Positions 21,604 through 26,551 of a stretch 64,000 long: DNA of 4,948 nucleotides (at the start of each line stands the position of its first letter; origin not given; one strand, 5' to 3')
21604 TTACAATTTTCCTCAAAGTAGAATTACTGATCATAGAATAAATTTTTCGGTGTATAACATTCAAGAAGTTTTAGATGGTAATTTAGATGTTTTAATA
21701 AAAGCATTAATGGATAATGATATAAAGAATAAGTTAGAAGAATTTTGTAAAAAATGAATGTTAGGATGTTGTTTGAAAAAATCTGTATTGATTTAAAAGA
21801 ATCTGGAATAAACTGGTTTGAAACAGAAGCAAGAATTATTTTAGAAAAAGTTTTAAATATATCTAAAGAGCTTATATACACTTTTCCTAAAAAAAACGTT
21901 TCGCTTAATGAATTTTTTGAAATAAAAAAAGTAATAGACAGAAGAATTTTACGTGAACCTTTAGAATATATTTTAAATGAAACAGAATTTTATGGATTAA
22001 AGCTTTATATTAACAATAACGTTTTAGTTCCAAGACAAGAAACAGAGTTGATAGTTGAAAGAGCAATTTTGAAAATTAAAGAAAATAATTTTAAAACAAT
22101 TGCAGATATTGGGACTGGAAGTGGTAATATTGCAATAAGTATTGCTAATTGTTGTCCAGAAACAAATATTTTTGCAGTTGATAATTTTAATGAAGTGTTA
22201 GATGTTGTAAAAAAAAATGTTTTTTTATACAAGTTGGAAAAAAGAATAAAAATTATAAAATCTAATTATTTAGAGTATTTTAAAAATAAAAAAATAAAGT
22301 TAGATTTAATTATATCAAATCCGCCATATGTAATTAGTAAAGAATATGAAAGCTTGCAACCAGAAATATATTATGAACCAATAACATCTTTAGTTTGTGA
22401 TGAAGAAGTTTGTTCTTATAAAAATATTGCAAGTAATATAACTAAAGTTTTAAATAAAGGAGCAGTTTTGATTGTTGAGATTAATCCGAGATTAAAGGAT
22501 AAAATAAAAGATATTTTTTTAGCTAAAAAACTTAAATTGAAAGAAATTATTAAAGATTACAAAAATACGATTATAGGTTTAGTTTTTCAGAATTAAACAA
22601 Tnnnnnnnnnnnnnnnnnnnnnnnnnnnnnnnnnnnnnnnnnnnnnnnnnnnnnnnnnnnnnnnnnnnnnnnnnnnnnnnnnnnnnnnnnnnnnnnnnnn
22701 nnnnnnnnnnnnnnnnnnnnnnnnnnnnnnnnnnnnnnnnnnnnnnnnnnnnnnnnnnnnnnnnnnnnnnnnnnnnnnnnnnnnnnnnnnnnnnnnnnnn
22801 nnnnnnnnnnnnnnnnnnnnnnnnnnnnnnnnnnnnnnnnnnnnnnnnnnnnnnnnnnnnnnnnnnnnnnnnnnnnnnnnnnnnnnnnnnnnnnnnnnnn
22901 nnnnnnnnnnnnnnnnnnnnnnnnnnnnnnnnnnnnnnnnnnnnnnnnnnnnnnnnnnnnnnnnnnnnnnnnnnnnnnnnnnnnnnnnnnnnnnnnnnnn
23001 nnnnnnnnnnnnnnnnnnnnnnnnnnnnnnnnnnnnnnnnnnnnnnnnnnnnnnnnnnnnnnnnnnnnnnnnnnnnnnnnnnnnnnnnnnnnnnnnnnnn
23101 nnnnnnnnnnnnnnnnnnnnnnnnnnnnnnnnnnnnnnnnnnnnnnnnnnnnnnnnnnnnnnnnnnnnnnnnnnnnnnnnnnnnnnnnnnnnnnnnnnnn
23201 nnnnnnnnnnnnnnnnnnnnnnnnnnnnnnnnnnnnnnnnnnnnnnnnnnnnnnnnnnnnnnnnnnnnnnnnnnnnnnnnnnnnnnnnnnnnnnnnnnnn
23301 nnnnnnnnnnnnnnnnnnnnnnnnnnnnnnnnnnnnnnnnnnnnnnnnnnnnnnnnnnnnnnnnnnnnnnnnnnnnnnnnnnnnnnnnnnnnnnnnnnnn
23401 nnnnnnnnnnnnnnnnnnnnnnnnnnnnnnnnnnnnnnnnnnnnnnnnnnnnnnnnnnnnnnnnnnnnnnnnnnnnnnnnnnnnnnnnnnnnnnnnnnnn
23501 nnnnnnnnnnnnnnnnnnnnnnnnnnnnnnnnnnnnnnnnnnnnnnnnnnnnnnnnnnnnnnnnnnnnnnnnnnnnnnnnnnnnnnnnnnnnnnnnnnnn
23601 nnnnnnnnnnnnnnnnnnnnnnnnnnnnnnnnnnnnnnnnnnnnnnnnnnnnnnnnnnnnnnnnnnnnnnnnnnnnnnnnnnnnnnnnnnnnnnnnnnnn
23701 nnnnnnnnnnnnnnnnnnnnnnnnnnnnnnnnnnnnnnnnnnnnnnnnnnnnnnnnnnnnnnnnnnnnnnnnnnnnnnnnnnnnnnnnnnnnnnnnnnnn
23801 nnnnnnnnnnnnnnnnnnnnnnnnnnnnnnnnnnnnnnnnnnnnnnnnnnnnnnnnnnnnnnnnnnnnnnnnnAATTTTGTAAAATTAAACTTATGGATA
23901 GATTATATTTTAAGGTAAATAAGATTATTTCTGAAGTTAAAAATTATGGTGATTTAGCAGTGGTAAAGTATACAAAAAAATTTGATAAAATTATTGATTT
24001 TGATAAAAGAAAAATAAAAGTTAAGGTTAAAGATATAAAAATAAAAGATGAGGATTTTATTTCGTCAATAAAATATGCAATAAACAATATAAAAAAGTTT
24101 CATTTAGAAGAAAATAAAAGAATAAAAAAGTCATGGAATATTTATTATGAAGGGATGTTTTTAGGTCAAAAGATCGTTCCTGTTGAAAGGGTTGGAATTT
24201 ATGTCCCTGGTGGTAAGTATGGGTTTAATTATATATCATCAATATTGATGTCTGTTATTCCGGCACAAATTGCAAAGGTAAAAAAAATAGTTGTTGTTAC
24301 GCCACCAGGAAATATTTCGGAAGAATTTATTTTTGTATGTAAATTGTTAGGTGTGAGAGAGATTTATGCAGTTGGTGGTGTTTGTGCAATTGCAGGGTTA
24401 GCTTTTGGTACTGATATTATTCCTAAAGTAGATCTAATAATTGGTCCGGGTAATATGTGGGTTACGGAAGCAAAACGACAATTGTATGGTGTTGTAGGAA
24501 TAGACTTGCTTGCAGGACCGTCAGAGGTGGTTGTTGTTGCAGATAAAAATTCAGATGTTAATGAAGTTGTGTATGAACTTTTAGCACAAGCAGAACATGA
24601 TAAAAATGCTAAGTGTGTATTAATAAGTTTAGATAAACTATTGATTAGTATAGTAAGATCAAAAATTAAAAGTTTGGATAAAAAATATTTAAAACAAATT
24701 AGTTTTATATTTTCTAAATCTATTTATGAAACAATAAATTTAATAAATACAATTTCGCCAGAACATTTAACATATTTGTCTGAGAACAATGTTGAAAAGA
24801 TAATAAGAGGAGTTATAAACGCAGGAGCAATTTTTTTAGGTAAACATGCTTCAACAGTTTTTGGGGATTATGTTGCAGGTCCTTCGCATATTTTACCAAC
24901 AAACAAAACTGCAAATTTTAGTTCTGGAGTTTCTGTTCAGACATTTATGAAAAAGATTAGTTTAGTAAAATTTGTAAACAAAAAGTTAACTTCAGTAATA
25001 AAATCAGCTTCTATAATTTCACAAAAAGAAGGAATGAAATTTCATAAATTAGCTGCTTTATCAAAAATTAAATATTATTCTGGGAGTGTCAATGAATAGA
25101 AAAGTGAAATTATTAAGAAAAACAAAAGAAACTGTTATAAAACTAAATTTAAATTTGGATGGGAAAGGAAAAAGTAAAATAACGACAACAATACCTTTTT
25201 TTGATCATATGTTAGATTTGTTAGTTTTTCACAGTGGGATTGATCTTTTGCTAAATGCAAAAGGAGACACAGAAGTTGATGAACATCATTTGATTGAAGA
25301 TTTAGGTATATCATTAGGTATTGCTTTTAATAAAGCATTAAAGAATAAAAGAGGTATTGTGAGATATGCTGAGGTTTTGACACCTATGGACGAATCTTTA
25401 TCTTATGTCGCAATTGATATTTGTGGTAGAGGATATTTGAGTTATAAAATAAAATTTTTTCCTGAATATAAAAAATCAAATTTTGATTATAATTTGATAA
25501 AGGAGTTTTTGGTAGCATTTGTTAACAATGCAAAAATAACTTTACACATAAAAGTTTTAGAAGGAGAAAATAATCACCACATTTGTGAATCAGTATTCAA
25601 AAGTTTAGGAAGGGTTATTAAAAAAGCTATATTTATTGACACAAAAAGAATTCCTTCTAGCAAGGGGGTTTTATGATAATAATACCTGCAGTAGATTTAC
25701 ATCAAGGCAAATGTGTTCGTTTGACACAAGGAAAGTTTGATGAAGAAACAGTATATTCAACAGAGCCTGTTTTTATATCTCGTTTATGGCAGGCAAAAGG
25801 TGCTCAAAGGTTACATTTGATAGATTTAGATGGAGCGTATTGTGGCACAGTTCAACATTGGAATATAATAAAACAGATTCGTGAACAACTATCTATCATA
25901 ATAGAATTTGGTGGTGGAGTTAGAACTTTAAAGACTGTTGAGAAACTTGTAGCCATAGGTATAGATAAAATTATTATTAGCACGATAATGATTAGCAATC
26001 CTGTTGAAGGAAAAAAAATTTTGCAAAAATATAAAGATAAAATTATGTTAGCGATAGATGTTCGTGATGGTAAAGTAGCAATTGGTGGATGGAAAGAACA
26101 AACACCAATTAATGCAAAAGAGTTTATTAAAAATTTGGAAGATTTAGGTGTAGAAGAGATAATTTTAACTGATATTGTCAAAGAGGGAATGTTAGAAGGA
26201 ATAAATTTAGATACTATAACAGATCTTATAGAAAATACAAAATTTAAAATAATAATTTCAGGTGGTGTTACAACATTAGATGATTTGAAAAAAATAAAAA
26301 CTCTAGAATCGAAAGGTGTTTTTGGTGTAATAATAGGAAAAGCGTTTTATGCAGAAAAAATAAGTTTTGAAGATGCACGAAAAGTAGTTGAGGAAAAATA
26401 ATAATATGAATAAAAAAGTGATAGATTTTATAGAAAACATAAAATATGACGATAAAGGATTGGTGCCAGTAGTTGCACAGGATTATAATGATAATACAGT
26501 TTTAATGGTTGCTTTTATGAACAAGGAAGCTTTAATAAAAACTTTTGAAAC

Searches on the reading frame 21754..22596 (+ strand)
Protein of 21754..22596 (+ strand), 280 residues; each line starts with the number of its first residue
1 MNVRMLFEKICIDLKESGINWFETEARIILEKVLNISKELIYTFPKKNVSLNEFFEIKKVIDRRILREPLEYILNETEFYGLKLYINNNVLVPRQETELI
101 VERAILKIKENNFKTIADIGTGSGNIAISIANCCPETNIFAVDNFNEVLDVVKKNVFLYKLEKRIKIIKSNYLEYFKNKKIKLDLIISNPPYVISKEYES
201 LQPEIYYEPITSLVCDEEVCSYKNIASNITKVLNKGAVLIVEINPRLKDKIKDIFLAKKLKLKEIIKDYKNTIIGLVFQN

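Call 45: search_protein_families(library=pfam, proteins=[window:21754-22596:+], max_evalue=0.00001)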
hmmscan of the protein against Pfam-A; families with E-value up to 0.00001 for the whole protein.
window:21754-22596:+ (280 aa): 6 families
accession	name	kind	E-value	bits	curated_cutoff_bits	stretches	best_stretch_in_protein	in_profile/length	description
PF05175.20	MTS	-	1.1e-12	48.3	23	1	108-197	27-113/170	Methyltransferase small domain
PF17827.6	PrmC_N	-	3.4e-10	40.8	23.4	1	13-74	9-70/71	PrmC N-terminal domain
PF09445.16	Methyltransf_15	-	1.2e-06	28.6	22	0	114-192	2-81/165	RNA cap guanine-N2 methyltransferase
PF02384.22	N6_Mtase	-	3.7e-06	26.9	20.4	1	92-244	30-185/311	N-6 DNA Methylase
PF13847.12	Methyltransf_31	-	4.7e-06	26.8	27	1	114-244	5-113/145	Methyltransferase domain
PF01170.24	UPF0020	-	7e-06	26.3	22.3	0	132-206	74-145/197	RMKL-like, methyltransferase domain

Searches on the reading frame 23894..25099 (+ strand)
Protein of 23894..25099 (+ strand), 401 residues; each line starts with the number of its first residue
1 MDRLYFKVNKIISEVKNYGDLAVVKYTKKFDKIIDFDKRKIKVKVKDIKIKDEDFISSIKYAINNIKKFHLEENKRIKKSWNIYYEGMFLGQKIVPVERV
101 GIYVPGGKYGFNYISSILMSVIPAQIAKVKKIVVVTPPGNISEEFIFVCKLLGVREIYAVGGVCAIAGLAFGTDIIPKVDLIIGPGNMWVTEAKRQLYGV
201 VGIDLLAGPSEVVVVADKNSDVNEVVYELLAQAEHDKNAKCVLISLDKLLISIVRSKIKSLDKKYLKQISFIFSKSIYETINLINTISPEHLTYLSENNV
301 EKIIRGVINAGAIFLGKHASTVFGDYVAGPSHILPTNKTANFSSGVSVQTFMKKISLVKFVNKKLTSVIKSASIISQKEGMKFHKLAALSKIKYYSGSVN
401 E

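Call 46: search_protein_families(library=pfam, proteins=[window:23894-25099:+], max_evalue=0.00001)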
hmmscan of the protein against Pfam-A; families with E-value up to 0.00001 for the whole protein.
window:23894-25099:+ (401 aa): 1 family
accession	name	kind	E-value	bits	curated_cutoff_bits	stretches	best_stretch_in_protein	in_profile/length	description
PF00815.25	Histidinol_dh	-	2.3e-123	412.7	27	1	7-388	14-407/411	Histidinol dehydrogenase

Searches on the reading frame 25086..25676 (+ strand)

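Call 46: search_protein_families(library=pfam, proteins=[window:25086-25676:+], max_evalue=0.00001)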
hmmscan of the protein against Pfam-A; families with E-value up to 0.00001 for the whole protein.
window:25086-25676:+ (196 aa): 1 family
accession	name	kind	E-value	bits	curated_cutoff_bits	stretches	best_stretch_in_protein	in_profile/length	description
PF00475.24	IGPD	-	1.6e-55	187.6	27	1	34-177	1-143/144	Imidazoleglycerol-phosphate dehydratase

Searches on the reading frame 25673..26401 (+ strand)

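Call 46: search_protein_families(library=pfam, proteins=[window:25673-26401:+], max_evalue=0.00001)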
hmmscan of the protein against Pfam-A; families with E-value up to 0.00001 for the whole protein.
window:25673-26401:+ (242 aa): 2 families
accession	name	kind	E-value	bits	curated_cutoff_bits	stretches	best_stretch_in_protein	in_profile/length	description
PF00977.27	His_biosynth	-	2.2e-71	240.4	23.6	1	3-230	2-227/228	Histidine biosynthesis protein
PF01207.24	Dus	-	8.4e-11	42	20.4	1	139-228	132-220/311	Dihydrouridine synthase (Dus)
